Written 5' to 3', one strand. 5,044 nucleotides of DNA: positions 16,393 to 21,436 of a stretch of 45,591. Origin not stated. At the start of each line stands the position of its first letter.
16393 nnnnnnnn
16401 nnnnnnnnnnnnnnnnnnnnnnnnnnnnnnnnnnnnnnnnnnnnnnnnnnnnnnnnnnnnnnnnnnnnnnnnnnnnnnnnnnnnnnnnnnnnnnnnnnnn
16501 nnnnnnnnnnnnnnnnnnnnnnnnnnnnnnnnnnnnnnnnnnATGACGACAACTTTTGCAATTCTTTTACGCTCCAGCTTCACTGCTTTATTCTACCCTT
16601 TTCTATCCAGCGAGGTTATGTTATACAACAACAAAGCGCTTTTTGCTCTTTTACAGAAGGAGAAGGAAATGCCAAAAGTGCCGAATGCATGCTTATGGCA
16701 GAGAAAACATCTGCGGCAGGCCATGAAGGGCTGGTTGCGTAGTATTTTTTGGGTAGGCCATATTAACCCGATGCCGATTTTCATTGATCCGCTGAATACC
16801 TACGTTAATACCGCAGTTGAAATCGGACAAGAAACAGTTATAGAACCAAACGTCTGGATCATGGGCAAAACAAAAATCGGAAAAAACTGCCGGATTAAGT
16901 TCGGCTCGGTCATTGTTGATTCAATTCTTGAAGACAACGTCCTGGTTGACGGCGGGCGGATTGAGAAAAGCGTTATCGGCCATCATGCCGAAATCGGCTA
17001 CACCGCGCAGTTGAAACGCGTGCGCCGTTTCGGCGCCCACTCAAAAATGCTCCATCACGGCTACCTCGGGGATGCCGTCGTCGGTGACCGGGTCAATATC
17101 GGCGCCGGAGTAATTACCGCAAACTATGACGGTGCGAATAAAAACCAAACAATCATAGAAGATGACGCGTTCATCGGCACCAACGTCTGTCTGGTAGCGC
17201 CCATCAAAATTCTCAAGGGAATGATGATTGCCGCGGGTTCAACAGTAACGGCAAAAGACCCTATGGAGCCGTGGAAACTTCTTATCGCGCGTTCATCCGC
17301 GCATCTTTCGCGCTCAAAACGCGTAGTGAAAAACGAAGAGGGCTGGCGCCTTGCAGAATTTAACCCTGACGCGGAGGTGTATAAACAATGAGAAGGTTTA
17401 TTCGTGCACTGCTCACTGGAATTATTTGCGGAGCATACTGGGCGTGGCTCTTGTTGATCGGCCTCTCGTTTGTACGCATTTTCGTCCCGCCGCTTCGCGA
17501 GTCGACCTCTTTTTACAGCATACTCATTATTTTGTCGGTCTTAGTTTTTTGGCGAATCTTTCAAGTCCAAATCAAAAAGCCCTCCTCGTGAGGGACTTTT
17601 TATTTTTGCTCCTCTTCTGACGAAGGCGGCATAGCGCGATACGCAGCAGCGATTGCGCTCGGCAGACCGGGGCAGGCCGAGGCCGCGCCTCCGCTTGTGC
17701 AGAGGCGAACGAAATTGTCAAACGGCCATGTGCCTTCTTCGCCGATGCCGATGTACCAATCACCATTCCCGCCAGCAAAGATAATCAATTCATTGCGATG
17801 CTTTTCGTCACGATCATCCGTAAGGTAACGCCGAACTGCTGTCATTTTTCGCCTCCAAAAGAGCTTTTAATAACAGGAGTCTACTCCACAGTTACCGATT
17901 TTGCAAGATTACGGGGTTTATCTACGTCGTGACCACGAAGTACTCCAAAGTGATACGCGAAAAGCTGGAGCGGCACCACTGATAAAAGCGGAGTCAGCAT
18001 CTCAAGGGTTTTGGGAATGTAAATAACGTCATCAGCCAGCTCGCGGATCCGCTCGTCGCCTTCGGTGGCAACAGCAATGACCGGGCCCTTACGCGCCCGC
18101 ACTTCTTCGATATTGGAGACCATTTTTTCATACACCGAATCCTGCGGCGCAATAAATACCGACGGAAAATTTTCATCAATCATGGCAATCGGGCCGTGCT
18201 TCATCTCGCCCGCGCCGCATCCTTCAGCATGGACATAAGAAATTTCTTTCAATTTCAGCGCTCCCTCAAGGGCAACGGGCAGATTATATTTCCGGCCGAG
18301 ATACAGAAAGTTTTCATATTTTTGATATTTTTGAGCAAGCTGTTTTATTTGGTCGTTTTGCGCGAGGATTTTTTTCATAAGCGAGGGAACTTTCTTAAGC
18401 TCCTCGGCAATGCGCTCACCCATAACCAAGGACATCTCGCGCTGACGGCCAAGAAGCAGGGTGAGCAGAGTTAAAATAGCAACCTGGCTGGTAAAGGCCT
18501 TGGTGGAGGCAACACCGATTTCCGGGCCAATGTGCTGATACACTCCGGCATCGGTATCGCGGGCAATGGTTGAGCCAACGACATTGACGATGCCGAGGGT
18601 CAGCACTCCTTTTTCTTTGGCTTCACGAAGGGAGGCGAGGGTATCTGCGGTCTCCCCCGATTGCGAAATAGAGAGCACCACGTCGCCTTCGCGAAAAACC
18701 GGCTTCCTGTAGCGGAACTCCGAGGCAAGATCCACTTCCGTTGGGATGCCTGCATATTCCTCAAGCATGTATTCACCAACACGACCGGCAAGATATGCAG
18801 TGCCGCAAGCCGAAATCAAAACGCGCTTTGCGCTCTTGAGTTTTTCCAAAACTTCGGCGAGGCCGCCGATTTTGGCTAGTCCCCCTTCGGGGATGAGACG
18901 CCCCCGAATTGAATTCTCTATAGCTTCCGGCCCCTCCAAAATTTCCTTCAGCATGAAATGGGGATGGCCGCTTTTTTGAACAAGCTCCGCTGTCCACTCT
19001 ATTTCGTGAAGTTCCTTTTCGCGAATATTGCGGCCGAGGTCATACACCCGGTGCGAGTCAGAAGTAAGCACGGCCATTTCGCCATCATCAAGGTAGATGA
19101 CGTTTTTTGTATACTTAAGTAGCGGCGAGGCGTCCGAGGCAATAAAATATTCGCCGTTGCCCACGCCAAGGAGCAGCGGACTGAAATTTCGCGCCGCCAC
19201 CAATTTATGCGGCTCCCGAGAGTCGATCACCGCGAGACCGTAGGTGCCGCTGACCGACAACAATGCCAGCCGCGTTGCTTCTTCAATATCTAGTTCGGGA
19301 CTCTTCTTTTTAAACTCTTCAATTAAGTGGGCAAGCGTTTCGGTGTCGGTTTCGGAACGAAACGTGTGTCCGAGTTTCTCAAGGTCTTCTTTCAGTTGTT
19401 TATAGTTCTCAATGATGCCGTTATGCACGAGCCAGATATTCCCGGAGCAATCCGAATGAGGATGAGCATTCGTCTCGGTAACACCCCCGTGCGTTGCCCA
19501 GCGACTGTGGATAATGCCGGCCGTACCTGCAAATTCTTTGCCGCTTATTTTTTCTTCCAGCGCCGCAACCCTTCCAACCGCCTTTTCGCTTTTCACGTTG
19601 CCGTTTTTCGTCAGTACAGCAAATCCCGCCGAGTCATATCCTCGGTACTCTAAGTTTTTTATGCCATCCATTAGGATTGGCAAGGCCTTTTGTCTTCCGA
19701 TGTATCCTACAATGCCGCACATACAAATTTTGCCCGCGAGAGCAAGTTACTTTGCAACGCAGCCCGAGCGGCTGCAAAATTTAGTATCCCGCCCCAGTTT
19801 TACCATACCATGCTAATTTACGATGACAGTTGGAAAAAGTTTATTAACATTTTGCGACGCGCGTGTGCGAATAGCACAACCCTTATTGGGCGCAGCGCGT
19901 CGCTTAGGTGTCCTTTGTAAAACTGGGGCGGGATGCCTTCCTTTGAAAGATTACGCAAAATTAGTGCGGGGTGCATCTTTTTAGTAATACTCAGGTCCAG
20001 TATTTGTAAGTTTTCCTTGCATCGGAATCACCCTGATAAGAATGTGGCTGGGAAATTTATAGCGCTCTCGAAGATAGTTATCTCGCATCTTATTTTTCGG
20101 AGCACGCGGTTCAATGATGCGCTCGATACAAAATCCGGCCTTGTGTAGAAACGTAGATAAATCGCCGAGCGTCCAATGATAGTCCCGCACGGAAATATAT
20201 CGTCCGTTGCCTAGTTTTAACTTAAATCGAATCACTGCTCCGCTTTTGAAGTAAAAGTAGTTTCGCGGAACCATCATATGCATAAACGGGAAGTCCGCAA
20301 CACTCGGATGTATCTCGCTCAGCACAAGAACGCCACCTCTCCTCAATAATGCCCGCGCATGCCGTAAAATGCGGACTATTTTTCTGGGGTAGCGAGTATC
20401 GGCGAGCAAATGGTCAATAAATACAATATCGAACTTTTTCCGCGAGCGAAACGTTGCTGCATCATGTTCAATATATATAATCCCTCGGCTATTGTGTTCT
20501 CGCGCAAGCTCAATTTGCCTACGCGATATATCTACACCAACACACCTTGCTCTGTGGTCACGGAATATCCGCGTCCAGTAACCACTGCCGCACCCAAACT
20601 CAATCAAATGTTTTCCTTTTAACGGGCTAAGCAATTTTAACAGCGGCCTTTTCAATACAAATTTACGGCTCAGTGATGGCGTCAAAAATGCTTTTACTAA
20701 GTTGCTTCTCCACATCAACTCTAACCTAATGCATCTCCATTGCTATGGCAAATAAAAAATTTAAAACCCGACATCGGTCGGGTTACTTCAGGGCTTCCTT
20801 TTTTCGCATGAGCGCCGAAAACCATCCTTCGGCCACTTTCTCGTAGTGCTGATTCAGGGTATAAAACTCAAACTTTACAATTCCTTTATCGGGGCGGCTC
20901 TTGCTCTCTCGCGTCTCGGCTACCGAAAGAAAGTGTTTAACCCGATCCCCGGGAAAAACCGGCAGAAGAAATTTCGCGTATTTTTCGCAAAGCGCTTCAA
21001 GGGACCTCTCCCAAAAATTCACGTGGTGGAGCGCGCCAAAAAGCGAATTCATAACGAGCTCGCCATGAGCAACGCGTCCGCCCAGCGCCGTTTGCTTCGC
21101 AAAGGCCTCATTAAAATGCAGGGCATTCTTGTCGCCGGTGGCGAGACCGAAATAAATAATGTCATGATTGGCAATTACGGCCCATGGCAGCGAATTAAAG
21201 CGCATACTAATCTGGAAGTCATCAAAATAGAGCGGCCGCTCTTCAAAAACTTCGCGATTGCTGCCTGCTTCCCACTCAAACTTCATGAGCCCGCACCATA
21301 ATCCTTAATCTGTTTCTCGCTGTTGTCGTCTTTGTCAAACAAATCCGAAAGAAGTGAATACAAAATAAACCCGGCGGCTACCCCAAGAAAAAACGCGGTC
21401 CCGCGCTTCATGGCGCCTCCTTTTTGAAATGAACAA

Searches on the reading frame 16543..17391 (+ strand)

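Call 17: search_protein_families(library=pfam, proteins=[window:16543-17391:+], max_evalue=0.01)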
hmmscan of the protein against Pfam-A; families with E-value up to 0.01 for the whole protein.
window:16543-17391:+ (282 aa): 5 families
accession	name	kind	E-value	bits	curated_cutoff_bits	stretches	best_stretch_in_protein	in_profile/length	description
PF00132.30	Hexapep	-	2.5e-14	52.7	27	2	92-124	2-34/36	Bacterial transferase hexapeptide (six repeats)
PF25084.1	LbH_EIF2B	-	8.3e-11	42.3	54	1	87-158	17-88/105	EIF2B subunit epsilon LbH domain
PF14602.12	Hexapep_2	-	1.3e-07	31.7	27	1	203-237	2-34/34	Hexapeptide repeat of succinyl-transferase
PF24894.1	Hexapep_GlmU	-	2.8e-05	24.6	23.3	0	112-160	21-69/104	GlmU-like, C-terminal hexapeptide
PF25247.1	LbH_GLGC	-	0.00077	19.8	27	1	123-218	12-100/135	GLGC left-handed parallel beta-helix domain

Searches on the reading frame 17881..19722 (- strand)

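Call 17: search_protein_families(library=pfam, proteins=[window:17881-19722:-], max_evalue=0.01)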
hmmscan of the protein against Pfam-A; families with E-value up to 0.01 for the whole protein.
window:17881-19722:- (613 aa): 6 families
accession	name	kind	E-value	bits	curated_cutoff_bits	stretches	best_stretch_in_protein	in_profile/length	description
PF01380.27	SIS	-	1.1e-53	180.9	25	2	294-422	1-130/131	SIS domain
PF13522.11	GATase_6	-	3.3e-19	69.6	27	1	65-196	9-129/130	Glutamine amidotransferase domain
PF13537.11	GATase_7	-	4e-16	59.6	25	1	82-202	9-122/123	Glutamine amidotransferase domain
PF13230.11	GATase_4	-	0.00087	18.7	23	1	62-142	67-146/272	Glutamine amidotransferases class-II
PF13580.11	SIS_2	-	0.0018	18.8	27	1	342-378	100-136/138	SIS domain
PF07426.16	Dynactin_p22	-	0.0063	16.8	25.2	1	422-474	15-67/168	Dynactin subunit p22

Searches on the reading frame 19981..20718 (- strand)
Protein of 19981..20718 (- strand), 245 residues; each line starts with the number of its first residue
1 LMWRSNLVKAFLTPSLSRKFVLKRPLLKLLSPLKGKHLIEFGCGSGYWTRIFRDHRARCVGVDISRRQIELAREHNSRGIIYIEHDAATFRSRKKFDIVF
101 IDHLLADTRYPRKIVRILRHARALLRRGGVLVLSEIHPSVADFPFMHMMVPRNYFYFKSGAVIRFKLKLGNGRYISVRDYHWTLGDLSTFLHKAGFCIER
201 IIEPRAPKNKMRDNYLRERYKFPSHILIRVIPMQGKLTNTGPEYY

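Call 17: search_protein_families(library=pfam, proteins=[window:19981-20718:-], max_evalue=0.01)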
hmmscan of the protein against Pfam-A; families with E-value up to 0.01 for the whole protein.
window:19981-20718:- (245 aa): 13 families
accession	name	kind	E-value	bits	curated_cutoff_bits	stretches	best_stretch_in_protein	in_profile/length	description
PF13489.12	Methyltransf_23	-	3.3e-16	59.9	27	1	24-153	11-139/164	Methyltransferase domain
PF08241.18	Methyltransf_11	-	4.7e-13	50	21.2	1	40-133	2-95/95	Methyltransferase domain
PF13649.12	Methyltransf_25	-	6.6e-13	49.6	27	1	40-129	3-97/97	Methyltransferase domain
PF08242.18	Methyltransf_12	-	1.9e-12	48.2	30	1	39-131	1-98/98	Methyltransferase domain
PF13847.12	Methyltransf_31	-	1.5e-11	44.6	27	1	34-144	3-119/145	Methyltransferase domain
PF08003.17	Methyltransf_9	-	1.2e-05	24.9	23.8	1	26-135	107-219/315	Protein of unknown function (DUF1698)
PF13578.12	Methyltransf_24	-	9.8e-05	23.6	26.3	1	39-134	1-103/105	Methyltransferase domain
PF07021.18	MetW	-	0.00013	22.1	21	1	34-119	13-100/193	Methionine biosynthesis protein MetW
PF05175.20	MTS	-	0.00024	21.2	23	1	26-133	23-138/170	Methyltransferase small domain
PF05401.17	NodS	-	0.00064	20.1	24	1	38-133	47-144/201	Nodulation protein S (NodS)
PF01728.25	FtsJ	-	0.00066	20.1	24.1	1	31-104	20-100/181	FtsJ-like methyltransferase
PF01209.24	Ubie_methyltran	-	0.0033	17.2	20.1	1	22-136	35-154/233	ubiE/COQ5 methyltransferase family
PF13679.12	Methyltransf_32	-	0.007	16.8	27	1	34-78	25-75/143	Methyltransferase domain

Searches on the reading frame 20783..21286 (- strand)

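Call 17: search_protein_families(library=pfam, proteins=[window:20783-21286:-], max_evalue=0.01)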
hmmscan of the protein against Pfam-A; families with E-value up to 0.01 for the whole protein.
window:20783-21286:- (167 aa): 2 families
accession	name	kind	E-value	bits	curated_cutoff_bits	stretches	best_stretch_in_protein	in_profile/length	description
PF01575.25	MaoC_dehydratas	-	5e-16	58.9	27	1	27-131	7-109/123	MaoC like domain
PF19315.5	MC_hydratase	-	3.8e-06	26.7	26.5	1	47-161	241-352/353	Mesaconyl-CoA hydratase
